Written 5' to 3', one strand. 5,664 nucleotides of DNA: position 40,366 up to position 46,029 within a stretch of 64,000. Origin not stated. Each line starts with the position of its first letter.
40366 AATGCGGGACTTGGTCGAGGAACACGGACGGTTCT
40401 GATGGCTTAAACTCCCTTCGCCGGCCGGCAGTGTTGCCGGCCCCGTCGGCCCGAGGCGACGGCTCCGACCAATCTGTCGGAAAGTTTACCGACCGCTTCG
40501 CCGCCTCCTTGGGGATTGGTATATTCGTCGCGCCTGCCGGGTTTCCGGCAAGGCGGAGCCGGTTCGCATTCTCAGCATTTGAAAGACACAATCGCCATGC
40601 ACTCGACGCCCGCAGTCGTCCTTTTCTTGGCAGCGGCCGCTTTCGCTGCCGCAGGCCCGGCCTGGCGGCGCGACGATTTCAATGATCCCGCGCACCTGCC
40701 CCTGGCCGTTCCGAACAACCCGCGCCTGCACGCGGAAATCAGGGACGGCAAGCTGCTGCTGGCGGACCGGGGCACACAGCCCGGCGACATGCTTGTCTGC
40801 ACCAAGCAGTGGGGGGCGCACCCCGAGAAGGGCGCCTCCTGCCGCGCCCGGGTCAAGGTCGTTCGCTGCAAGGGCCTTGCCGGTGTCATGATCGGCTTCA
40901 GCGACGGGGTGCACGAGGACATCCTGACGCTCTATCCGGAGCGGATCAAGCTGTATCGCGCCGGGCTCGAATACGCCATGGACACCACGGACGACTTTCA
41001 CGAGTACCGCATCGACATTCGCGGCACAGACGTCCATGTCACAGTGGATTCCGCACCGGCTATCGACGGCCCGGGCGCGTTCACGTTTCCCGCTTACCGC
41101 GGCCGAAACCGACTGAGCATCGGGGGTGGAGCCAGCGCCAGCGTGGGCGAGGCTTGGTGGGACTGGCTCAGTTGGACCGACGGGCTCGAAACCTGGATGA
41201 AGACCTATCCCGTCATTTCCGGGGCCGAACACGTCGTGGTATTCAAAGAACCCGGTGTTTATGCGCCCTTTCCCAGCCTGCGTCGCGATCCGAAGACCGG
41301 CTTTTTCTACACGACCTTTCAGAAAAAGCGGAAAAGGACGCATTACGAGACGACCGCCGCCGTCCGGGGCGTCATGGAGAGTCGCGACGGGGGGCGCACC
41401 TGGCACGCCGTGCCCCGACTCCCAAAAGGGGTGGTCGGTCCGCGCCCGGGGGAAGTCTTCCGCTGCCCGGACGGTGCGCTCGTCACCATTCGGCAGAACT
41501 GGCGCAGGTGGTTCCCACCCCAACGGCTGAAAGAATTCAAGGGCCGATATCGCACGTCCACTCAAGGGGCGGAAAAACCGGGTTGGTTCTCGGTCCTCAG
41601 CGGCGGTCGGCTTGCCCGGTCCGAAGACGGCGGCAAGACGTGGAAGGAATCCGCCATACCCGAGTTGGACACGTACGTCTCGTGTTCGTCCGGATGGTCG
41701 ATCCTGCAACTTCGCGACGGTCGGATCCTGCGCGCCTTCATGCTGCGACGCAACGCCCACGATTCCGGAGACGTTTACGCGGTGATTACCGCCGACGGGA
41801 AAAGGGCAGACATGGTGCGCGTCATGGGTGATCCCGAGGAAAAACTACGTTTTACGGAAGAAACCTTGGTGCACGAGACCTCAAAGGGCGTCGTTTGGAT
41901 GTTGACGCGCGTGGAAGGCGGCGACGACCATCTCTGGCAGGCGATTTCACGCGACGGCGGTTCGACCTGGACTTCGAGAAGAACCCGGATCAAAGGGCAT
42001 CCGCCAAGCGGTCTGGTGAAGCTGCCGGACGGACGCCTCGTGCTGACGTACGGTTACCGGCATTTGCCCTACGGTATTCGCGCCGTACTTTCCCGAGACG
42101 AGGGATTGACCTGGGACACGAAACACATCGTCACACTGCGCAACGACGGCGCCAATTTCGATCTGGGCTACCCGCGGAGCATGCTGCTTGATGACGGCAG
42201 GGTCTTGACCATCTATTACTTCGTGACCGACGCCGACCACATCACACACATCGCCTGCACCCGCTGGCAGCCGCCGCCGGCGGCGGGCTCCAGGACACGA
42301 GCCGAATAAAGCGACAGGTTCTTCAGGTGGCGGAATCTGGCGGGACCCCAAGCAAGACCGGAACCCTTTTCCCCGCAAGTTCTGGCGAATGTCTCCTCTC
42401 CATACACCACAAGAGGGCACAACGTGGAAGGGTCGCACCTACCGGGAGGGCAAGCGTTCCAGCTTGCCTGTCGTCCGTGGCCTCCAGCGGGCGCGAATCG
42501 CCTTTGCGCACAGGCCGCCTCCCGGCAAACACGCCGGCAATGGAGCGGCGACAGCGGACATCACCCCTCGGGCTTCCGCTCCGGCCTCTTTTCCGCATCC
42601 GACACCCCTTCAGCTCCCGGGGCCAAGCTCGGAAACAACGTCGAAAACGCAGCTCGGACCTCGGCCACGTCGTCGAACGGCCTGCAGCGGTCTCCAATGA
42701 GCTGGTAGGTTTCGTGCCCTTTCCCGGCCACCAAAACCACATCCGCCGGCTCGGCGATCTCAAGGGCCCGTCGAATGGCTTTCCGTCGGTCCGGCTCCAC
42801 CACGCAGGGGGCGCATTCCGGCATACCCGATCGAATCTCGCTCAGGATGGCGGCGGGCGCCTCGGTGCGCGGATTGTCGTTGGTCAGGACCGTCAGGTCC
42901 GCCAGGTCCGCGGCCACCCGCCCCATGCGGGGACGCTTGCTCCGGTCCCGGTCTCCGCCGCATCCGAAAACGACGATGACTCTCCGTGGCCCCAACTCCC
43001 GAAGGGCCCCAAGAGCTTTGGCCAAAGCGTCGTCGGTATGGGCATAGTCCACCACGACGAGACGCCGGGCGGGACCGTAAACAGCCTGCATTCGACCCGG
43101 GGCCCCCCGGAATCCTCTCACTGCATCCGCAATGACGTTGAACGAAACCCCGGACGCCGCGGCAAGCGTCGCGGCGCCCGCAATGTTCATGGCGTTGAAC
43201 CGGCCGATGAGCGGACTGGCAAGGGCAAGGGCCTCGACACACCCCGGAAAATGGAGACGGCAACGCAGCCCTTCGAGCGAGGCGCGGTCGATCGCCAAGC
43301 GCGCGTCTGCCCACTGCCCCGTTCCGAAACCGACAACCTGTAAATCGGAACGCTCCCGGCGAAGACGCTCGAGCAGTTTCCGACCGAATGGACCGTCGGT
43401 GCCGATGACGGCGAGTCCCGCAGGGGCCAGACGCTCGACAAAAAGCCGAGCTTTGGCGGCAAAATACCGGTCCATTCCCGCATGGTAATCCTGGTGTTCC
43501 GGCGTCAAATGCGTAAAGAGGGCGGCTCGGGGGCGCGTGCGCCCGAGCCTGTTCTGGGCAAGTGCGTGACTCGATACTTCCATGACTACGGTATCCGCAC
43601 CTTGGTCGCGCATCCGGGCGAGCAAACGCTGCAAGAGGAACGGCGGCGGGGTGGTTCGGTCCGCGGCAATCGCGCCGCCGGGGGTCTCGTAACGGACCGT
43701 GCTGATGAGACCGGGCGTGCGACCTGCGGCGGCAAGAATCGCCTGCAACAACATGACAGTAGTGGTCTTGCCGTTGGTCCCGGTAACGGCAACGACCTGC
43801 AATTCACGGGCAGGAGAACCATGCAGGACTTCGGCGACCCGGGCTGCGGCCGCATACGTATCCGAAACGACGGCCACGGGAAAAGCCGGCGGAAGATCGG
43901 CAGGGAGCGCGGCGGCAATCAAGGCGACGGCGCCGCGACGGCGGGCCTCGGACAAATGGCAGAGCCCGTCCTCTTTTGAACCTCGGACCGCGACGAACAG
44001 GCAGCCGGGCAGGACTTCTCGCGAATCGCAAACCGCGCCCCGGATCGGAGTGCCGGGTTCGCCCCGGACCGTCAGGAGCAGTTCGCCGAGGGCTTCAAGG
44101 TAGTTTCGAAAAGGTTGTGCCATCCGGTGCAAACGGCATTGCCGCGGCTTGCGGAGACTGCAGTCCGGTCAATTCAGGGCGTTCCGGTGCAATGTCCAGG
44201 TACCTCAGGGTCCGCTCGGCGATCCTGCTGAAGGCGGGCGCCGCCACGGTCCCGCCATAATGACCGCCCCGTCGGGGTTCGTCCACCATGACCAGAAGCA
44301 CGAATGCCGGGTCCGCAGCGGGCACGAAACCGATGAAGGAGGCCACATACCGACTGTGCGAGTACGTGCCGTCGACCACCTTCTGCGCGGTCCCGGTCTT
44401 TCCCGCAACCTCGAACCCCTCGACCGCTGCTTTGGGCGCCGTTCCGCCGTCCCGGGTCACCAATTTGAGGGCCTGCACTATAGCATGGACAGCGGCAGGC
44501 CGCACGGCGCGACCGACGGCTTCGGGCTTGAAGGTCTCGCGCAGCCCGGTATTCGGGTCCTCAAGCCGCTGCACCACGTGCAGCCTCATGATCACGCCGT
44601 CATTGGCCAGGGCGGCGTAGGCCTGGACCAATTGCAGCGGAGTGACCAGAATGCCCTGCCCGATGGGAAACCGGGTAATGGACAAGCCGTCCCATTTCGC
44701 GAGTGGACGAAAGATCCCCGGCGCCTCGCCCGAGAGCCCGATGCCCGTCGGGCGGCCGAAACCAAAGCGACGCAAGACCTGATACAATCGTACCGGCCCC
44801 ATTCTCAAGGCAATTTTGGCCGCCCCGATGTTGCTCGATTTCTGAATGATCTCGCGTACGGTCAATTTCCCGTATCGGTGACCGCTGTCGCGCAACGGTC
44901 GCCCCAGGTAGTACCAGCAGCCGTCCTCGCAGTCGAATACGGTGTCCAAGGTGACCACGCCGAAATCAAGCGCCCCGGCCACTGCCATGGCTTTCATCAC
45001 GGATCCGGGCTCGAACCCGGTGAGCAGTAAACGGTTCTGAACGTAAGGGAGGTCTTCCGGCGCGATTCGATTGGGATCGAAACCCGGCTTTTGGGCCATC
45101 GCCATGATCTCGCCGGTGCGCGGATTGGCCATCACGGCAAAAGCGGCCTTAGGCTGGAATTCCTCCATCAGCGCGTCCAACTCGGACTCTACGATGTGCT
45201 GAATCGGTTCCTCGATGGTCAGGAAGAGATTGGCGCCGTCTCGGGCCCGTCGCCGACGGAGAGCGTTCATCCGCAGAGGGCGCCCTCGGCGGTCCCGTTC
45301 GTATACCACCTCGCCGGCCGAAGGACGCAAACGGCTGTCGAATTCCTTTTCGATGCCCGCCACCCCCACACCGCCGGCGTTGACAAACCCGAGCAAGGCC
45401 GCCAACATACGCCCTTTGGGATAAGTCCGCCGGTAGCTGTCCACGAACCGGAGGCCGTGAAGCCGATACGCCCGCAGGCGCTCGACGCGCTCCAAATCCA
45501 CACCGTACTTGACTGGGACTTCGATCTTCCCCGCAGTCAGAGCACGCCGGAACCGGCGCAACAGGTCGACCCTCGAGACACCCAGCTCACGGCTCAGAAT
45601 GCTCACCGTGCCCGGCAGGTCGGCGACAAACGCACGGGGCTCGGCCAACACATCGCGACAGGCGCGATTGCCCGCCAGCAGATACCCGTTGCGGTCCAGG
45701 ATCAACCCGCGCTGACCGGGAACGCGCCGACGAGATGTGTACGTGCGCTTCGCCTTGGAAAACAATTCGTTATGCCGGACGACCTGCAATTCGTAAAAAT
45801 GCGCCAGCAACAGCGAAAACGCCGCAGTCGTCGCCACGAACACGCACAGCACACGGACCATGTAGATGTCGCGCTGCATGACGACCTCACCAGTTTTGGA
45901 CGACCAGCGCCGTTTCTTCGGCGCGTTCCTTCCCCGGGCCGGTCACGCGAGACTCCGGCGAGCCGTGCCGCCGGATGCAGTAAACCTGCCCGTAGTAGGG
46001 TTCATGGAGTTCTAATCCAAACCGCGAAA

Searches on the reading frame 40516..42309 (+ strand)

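Call 43: search_protein_families(library=pfam, proteins=[window:40516-42309:+], max_evalue=0.00001)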
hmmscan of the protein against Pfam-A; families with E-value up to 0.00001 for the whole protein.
window:40516-42309:+ (597 aa): 2 families
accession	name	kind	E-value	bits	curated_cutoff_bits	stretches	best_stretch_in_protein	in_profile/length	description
PF13088.12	BNR_2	-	3.4e-15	56.6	31.4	1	367-563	85-275/277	BNR repeat-like domain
PF02012.26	BNR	-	8.2e-09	34.6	27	0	289-298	3-12/12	BNR/Asp-box repeat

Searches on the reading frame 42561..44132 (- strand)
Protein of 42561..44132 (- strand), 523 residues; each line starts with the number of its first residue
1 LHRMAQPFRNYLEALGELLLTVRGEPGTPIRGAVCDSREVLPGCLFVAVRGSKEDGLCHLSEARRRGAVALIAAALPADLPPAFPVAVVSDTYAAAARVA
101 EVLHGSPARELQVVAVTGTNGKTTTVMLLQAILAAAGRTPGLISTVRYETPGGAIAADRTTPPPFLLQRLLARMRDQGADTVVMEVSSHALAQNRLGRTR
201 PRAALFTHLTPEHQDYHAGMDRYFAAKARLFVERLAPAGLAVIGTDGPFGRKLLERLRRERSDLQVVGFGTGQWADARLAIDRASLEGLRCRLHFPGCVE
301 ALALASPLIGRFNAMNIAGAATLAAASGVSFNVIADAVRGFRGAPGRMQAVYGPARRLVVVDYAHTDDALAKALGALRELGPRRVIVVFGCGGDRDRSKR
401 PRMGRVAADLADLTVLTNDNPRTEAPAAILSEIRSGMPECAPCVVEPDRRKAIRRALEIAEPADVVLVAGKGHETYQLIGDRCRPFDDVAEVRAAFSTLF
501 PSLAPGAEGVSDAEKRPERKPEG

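Call 43: search_protein_families(library=pfam, proteins=[window:42561-44132:-], max_evalue=0.00001)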
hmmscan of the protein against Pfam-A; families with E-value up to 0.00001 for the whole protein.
window:42561-44132:- (523 aa): 2 families
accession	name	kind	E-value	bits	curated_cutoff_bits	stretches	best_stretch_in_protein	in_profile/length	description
PF08245.18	Mur_ligase_M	-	1.8e-42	146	24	1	116-323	1-199/200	Mur ligase middle domain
PF02875.26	Mur_ligase_C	-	3.6e-34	118.8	28.4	1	346-472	1-127/127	Mur ligase, glutamate ligase domain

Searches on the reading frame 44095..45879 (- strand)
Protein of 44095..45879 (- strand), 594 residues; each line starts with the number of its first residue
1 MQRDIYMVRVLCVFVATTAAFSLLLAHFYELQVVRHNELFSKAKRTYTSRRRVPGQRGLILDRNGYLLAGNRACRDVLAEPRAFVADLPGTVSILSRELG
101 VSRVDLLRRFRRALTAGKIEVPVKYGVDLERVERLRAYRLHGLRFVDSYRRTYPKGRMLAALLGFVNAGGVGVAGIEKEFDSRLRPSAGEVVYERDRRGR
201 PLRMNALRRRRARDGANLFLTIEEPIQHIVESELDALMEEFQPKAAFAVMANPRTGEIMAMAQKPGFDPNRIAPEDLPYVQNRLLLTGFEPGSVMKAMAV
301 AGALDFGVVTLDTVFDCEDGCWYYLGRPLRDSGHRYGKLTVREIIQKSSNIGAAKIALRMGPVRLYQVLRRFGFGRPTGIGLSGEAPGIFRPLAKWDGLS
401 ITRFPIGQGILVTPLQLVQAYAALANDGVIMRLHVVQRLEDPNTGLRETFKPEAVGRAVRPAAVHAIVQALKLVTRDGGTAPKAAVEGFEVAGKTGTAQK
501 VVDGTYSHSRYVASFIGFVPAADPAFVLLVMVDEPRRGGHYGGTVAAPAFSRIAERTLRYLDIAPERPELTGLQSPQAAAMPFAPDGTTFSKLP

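Call 43: search_protein_families(library=pfam, proteins=[window:44095-45879:-], max_evalue=0.00001)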
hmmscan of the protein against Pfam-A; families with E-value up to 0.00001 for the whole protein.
window:44095-45879:- (594 aa): 2 families
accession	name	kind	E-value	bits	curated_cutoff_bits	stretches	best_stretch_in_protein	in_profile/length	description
PF00905.27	Transpeptidase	-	1.7e-73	247.8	22.1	1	247-554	2-298/299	Penicillin binding protein transpeptidase domain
PF03717.20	PBP_dimer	-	8.8e-17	62.5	24.4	1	53-203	2-177/180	Penicillin-binding Protein dimerisation domain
